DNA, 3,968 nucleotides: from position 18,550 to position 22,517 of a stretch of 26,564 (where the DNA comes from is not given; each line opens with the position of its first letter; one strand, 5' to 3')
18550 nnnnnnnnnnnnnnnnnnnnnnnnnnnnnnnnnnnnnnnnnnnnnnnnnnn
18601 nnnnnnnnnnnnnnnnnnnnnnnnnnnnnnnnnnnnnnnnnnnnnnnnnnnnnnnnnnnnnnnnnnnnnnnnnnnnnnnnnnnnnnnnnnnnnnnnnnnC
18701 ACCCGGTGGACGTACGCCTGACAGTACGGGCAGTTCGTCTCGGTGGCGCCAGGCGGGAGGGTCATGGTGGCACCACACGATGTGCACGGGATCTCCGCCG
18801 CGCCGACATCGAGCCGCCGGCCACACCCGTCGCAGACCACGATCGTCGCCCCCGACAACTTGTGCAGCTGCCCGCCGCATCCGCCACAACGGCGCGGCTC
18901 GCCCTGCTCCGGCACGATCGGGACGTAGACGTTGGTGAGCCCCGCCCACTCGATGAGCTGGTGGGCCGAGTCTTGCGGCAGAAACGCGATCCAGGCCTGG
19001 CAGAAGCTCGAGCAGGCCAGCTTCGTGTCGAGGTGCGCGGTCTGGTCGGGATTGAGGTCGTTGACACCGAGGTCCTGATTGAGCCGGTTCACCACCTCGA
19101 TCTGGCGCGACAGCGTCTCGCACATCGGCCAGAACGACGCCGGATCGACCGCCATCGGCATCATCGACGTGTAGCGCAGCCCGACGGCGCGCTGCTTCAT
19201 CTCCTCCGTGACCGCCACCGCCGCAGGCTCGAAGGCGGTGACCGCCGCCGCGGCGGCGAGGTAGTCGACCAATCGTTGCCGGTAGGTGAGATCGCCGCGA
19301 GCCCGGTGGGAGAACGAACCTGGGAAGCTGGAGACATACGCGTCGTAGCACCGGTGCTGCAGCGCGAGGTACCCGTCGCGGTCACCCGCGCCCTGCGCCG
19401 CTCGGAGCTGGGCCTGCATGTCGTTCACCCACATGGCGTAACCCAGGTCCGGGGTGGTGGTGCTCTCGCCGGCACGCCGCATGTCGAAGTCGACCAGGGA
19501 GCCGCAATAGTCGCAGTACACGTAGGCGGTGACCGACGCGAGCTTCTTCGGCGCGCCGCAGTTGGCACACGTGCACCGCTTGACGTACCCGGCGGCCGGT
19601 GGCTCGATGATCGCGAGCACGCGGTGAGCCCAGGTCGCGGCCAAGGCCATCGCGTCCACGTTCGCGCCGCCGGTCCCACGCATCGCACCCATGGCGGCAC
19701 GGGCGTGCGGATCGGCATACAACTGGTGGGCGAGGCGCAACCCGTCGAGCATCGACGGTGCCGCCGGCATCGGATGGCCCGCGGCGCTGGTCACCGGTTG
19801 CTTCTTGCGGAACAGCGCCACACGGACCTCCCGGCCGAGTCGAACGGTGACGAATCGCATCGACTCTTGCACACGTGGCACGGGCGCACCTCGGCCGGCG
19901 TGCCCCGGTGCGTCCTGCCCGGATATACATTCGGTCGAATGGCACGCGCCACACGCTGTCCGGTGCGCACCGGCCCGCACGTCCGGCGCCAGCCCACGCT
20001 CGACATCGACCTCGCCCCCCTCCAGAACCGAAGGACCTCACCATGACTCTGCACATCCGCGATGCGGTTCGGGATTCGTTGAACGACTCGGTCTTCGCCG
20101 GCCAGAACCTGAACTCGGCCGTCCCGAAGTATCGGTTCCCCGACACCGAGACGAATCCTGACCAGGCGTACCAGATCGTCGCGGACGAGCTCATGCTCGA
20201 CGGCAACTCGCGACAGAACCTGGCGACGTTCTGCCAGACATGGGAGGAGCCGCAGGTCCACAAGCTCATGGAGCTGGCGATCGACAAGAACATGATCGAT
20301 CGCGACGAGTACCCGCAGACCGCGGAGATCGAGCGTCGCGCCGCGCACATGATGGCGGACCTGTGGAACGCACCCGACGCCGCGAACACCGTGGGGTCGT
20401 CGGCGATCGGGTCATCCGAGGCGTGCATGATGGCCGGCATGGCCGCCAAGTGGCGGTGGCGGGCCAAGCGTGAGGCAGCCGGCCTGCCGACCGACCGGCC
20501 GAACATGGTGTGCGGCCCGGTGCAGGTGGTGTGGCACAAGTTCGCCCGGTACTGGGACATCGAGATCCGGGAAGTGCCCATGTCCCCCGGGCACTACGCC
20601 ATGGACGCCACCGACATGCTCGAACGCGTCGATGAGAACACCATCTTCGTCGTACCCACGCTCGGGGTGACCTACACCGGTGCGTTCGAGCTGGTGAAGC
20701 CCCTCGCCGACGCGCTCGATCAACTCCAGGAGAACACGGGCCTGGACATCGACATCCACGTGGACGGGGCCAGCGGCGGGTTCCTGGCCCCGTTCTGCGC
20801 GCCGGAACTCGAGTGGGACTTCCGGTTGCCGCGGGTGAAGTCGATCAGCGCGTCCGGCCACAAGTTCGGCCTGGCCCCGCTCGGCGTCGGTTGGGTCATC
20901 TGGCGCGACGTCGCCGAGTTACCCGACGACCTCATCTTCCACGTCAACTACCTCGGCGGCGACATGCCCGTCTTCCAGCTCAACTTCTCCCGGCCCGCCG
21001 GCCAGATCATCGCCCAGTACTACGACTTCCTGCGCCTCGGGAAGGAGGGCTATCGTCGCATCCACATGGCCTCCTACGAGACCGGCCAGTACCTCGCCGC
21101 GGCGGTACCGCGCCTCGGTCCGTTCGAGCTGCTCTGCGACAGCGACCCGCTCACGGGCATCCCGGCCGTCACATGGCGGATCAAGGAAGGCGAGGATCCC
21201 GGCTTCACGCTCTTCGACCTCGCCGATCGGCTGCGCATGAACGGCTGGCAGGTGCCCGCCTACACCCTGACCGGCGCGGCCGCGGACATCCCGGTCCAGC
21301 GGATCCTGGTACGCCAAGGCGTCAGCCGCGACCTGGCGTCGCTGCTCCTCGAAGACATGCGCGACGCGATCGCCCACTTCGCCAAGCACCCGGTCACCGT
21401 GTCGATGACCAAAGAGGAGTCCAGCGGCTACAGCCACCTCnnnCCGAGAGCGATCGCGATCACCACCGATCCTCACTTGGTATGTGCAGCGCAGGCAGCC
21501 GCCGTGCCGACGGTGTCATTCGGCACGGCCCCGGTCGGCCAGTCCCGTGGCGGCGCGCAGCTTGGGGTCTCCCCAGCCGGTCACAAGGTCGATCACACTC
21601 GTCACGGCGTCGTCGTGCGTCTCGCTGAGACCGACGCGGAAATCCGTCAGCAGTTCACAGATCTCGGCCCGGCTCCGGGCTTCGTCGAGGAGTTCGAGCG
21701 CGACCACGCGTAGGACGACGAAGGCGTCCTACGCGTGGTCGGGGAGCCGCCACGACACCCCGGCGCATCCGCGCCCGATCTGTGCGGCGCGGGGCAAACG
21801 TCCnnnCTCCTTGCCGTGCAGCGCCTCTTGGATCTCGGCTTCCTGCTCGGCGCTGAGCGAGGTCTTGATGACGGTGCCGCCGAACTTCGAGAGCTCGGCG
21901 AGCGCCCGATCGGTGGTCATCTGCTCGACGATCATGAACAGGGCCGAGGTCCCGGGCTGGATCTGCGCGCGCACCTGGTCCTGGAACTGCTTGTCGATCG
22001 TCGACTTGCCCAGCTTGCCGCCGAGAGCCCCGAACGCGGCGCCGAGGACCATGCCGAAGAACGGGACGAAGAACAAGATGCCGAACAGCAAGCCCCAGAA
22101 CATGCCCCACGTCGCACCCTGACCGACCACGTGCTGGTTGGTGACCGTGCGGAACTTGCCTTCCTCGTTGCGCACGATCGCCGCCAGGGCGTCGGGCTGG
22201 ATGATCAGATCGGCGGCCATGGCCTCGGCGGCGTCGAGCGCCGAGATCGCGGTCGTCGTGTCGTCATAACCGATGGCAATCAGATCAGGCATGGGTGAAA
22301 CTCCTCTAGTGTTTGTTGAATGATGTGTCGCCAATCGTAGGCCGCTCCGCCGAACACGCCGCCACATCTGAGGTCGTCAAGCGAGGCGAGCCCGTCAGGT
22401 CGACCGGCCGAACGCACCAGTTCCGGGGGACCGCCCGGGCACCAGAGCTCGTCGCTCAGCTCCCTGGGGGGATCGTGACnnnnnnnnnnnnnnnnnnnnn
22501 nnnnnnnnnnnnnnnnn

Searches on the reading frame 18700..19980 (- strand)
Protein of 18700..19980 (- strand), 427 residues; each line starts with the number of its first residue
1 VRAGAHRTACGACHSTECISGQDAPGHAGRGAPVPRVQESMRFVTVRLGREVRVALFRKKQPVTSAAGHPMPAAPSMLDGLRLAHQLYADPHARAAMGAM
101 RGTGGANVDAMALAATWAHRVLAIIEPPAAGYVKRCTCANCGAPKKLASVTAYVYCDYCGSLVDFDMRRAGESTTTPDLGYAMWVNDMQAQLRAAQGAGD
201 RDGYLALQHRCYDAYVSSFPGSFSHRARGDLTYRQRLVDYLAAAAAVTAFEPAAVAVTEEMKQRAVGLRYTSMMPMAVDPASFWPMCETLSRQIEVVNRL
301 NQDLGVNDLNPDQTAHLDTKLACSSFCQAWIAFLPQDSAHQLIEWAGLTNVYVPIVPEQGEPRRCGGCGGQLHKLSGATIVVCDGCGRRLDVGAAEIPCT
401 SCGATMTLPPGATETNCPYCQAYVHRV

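Call 10: search_protein_families(library=pfam, proteins=[window:18700-19980:-], max_evalue=0.01)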
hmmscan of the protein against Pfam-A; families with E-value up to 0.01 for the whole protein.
window:18700-19980:- (427 aa): 2 families
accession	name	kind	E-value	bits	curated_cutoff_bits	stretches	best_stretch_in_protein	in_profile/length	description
PF23548.1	Zn_ribbon_FGT1_2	-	9.3e-06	25.6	27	1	395-422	1-28/35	FORGETTER1 second zinc ribbon domain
PF23547.1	Zn_ribbon_FGT1_1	-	0.0012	18.8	27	1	396-421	2-27/35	FORGETTER1 first zinc ribbon domain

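Call 14: search_protein_families(library=ncbifam, proteins=[window:18700-19980:-], max_evalue=1)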
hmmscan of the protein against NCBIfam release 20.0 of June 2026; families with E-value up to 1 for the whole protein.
window:18700-19980:- (427 aa): 4 families
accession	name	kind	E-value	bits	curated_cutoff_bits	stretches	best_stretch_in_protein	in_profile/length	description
NF011481.0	PRK14890.1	equivalog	0.0051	16.8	61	1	397-426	10-40/61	putative Zn-ribbon RNA-binding protein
TIGR01053.1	LSD1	subfamily_domain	0.0068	16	15.5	1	397-422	2-27/31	zinc finger domain-containing protein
NF011452.0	PRK14873.1-2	equivalog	0.049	11.8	980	1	361-405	429-469/708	primosomal protein N'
TIGR00280.1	eL43_euk_arch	equivalog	0.051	13.9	95.8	1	363-406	37-79/92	50S ribosomal protein L37Ae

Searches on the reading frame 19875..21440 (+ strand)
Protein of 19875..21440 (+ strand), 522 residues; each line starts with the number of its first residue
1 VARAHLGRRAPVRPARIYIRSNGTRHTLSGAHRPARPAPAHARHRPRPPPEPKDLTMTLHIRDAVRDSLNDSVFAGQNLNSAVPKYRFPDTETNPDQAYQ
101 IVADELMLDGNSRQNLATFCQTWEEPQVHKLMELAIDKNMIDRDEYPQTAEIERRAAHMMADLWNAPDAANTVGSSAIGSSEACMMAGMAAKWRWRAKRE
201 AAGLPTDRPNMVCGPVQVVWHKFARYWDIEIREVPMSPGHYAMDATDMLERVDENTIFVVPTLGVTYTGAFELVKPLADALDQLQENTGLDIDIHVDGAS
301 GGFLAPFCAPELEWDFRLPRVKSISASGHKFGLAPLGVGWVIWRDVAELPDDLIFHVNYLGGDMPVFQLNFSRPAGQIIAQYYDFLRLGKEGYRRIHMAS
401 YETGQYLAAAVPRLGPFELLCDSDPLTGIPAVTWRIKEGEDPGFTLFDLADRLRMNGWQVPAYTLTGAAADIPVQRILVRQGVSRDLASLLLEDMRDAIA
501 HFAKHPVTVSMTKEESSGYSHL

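Call 10: search_protein_families(library=pfam, proteins=[window:19875-21440:+], max_evalue=0.01)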
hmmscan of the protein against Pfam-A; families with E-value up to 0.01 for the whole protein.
window:19875-21440:+ (522 aa): 2 families
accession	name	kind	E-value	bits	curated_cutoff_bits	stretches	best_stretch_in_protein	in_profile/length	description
PF00282.25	Pyridoxal_deC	-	6.2e-84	282.3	27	1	95-436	8-374/375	Pyridoxal-dependent decarboxylase conserved domain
PF14827.12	dCache_3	-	0.0017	18.4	25.7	1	255-305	121-172/239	Double sensory domain of two-component sensor kinase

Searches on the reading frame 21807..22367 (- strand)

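Call 10: search_protein_families(library=pfam, proteins=[window:21807-22367:-], max_evalue=0.01)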
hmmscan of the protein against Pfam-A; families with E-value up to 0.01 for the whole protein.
window:21807-22367:- (187 aa): 2 families
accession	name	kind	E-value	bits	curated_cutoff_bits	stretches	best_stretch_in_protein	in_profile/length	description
PF06897.17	DUF1269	-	2.4e-36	124.5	26.9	1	85-183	1-99/100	Protein of unknown function (DUF1269)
PF04306.18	DUF456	-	0.0038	18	29.4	1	82-118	60-95/139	Protein of unknown function (DUF456)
